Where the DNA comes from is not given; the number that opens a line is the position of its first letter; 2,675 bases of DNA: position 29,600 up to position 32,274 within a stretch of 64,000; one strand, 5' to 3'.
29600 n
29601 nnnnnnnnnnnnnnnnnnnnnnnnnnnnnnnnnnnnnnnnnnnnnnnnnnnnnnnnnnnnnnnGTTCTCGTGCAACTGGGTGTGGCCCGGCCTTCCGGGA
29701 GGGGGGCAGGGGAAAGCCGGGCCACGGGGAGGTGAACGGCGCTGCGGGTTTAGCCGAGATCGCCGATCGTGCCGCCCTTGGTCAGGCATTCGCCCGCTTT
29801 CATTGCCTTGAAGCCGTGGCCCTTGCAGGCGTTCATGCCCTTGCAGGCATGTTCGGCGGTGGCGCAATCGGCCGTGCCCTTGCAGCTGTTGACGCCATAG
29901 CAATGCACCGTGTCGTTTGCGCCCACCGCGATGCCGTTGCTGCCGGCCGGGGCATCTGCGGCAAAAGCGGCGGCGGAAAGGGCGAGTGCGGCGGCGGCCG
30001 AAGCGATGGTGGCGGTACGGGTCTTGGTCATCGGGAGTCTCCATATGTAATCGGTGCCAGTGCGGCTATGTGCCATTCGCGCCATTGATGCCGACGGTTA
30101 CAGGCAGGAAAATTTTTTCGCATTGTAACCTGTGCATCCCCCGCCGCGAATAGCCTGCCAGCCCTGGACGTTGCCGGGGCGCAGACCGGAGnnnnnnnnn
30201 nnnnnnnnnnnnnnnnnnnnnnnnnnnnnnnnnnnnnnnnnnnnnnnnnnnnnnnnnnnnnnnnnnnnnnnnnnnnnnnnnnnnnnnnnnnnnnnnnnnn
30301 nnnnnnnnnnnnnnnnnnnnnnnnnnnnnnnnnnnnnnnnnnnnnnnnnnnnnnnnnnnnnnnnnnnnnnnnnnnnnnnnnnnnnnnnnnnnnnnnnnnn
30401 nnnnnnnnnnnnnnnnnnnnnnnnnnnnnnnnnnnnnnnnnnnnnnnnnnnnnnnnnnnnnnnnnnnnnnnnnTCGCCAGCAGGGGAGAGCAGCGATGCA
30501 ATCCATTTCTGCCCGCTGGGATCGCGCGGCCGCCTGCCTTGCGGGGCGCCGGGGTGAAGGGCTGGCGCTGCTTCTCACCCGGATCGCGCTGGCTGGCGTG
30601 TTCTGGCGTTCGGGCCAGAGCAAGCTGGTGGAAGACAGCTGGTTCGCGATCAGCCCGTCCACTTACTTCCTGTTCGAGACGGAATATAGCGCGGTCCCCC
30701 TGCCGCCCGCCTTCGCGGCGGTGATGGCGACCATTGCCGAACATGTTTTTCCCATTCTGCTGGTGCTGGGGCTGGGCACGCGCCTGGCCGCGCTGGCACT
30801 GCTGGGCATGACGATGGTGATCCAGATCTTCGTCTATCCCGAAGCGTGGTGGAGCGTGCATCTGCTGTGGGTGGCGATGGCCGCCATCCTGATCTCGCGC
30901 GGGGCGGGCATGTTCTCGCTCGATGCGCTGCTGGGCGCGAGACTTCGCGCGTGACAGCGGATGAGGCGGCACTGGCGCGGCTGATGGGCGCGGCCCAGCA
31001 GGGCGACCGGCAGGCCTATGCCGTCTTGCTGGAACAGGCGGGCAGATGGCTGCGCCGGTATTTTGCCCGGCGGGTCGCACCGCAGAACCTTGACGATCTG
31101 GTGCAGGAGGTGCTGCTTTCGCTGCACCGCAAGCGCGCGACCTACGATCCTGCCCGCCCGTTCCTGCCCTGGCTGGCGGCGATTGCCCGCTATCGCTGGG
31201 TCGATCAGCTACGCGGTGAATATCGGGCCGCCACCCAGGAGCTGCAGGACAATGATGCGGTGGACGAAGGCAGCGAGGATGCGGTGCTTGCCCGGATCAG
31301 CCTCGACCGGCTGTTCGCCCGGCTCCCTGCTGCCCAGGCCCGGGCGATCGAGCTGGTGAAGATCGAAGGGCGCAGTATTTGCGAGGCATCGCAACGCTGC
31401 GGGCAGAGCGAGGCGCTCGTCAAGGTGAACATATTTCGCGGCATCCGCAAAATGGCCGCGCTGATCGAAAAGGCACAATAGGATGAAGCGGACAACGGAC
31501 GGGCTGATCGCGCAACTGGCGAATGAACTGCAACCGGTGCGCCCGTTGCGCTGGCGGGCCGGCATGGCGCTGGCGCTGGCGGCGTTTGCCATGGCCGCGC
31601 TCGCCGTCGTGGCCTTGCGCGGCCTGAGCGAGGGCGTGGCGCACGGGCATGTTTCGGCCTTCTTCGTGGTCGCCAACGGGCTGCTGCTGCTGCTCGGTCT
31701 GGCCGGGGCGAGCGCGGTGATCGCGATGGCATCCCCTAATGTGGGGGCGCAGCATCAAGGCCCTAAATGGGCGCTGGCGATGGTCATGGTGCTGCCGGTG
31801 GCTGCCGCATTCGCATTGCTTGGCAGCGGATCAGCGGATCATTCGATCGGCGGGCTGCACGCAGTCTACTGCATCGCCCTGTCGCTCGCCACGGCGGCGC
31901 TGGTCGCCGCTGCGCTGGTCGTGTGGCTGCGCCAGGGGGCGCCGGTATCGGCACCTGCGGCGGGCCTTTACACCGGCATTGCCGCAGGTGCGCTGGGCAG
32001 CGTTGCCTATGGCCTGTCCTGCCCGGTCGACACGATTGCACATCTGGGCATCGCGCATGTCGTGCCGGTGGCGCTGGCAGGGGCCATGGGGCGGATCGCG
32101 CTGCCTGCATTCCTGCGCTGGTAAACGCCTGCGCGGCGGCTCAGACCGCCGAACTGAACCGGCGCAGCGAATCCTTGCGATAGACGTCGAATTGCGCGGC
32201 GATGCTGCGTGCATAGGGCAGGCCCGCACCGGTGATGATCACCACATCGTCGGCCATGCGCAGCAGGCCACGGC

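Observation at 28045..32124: Composite bufferin-type RiPP metallophore locus: two precursor classes but one MNIO/DUF2063 maturase pair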

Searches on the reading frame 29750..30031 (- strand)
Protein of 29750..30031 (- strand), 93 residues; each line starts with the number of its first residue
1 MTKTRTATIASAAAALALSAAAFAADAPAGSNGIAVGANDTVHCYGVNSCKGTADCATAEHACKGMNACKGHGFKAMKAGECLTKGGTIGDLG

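Call 3: search_protein_families(library=ncbifam, proteins=[window:29750-30031:-], max_evalue=0.01)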
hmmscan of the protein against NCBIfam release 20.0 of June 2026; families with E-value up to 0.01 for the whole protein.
window:29750-30031:- (93 aa): 1 family
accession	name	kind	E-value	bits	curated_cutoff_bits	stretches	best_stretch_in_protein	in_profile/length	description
NF050166.1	Cu_RiPP_BufA2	equivalog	5e-30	103.5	60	1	7-89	2-78/79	BufA2 family periplasmic bufferin-type metallophore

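Call 4: search_protein_families(library=pfam, proteins=[window:29750-30031:-], max_evalue=0.01)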
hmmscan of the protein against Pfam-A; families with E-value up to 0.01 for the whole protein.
window:29750-30031:- (93 aa): 0 families

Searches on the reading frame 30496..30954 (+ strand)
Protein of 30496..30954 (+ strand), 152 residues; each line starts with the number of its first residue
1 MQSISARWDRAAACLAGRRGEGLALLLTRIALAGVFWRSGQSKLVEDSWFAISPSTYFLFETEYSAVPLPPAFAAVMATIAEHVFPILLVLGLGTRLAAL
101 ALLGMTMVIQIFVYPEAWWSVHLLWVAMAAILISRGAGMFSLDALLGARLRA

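Call 3: search_protein_families(library=ncbifam, proteins=[window:30496-30954:+], max_evalue=0.01)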
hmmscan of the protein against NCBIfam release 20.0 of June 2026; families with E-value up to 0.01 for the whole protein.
window:30496-30954:+ (152 aa): 2 families
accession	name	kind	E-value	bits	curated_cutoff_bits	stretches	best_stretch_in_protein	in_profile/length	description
NF050144.1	matur_HvfX_fam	equivalog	1.6e-13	51.1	80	1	23-120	2-94/165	HvfX family Cu-binding RiPP maturation protein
NF045576.1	BT_3928_fam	equivalog_domain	0.0046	16.1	250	1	27-111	4-87/358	BT_3928 family protein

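Call 4: search_protein_families(library=pfam, proteins=[window:30496-30954:+], max_evalue=0.01)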
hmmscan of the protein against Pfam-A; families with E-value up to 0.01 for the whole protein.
window:30496-30954:+ (152 aa): 3 families
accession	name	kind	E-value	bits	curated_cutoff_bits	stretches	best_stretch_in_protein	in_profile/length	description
PF07681.17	DoxX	-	9e-18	65.1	23.6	1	24-114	1-84/85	DoxX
PF04173.18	DoxD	-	1.3e-06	28.8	22.7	1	75-149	68-147/167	TQO small subunit DoxD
PF07291.16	MauE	-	0.0084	16.8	27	1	24-111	4-85/128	Methylamine utilisation protein MauE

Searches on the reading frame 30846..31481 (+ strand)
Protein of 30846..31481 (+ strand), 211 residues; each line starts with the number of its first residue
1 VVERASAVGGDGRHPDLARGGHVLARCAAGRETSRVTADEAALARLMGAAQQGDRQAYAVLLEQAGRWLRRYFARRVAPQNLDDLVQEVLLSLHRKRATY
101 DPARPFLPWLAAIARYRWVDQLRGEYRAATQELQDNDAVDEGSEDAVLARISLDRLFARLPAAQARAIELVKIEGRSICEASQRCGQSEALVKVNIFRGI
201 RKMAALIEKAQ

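Call 3: search_protein_families(library=ncbifam, proteins=[window:30846-31481:+], max_evalue=0.01)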
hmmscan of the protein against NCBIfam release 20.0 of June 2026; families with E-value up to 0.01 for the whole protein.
window:30846-31481:+ (211 aa): 64 families (the best 25 are shown)
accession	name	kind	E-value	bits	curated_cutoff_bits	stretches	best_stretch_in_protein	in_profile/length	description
NF009191.0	PRK12539.1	subfamily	3.3e-44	150.6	171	1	37-210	2-182/185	sigma-70 family RNA polymerase sigma factor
NF009188.0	PRK12536.1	subfamily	3.4e-36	124.9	250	1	32-209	6-188/190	RNA polymerase sigma factor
NF009165.0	PRK12512.1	equivalog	2.1e-31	109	198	1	37-209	3-181/184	RNA polymerase sigma factor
TIGR02937.1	sigma70-ECF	superfamily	5.9e-17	61.8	42.9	1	56-204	5-162/165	sigma-70 family RNA polymerase sigma factor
NF007225.0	PRK09643.1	equivalog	4.3e-14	52.7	190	1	35-209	6-184/204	RNA polymerase sigma factor SigM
NF007230.0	PRK09648.1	subfamily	5.1e-14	52.5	209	1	35-210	5-192/195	RNA polymerase sigma factor ShbA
TIGR02959.1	SigZ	equivalog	3.8e-13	49.6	168.65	1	68-208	7-149/170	RNA polymerase sigma factor SigZ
NF009166.1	PRK12513.1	equivalog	6.8e-13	48.8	206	1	39-193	5-172/193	RNA polymerase sigma factor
TIGR02989.1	Sig-70_gvs1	subfamily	1.3e-12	48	124.55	1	57-198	2-149/158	RNA polymerase sigma-70 factor, Rhodopirellula/Verrucomicrobium family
NF009172.0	PRK12519.1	subfamily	4.4e-12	45.9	222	1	38-207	11-189/194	RNA polymerase sigma factor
NF007215.0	PRK09637.1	equivalog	1.1e-11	45.1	212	1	67-208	12-155/181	RNA polymerase sigma factor SigZ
NF009186.0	PRK12534.1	equivalog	1.1e-11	44.8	267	1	39-209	8-187/187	RNA polymerase sigma factor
NF009168.0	PRK12515.1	subfamily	3.8e-11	42.8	236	1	36-209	6-181/189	RNA polymerase sigma factor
TIGR02952.1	Sig70_famx2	equivalog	5.9e-11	42.6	206.45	1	48-206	3-169/170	ECF subfamily RNA polymerase sigma factor, BldN family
NF058625.1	sigma_PG0214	equivalog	1.3e-10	41.3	130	1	82-206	31-160/170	GFO_1088 family ECF-type sigma factor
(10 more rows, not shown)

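Call 4: search_protein_families(library=pfam, proteins=[window:30846-31481:+], max_evalue=0.01)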
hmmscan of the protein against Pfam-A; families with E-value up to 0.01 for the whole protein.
window:30846-31481:+ (211 aa): 4 families
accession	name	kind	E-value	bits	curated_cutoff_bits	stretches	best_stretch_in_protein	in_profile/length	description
PF04542.20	Sigma70_r2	-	2.8e-11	43.5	24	1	62-126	2-69/71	Sigma-70 region 2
PF08281.18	Sigma70_r4_2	-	4.6e-09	36.2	25.7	1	152-203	3-54/54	Sigma-70, region 4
PF07638.17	Sigma70_ECF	-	8.1e-05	23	21.1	1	43-195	4-171/185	ECF sigma factor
PF04545.22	Sigma70_r4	-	0.0012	18.7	24.1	1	157-203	2-48/50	Sigma-70, region 4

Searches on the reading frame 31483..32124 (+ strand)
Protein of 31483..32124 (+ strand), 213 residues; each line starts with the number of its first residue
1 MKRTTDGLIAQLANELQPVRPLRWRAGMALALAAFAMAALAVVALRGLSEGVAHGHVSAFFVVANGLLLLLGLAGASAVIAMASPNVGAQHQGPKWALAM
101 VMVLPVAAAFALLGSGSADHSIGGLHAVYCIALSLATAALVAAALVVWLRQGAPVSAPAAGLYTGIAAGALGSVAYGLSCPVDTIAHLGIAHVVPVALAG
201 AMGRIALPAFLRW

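Call 3: search_protein_families(library=ncbifam, proteins=[window:31483-32124:+], max_evalue=0.01)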
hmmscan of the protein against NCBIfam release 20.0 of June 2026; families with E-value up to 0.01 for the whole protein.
window:31483-32124:+ (213 aa): 1 family
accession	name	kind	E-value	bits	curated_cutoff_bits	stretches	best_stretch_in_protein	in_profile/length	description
NF042994.1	AntiSigF_NrsF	equivalog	2.6e-08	33.6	300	1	5-213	3-214/214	anti-sigma-F factor NrsF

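Call 4: search_protein_families(library=pfam, proteins=[window:31483-32124:+], max_evalue=0.01)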
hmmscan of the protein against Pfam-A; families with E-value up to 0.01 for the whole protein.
window:31483-32124:+ (213 aa): 1 family
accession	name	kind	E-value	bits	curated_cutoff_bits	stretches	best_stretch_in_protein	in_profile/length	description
PF06532.16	NrsF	-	2.8e-32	112.6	26.8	1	12-213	1-204/204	Negative regulator of sigma F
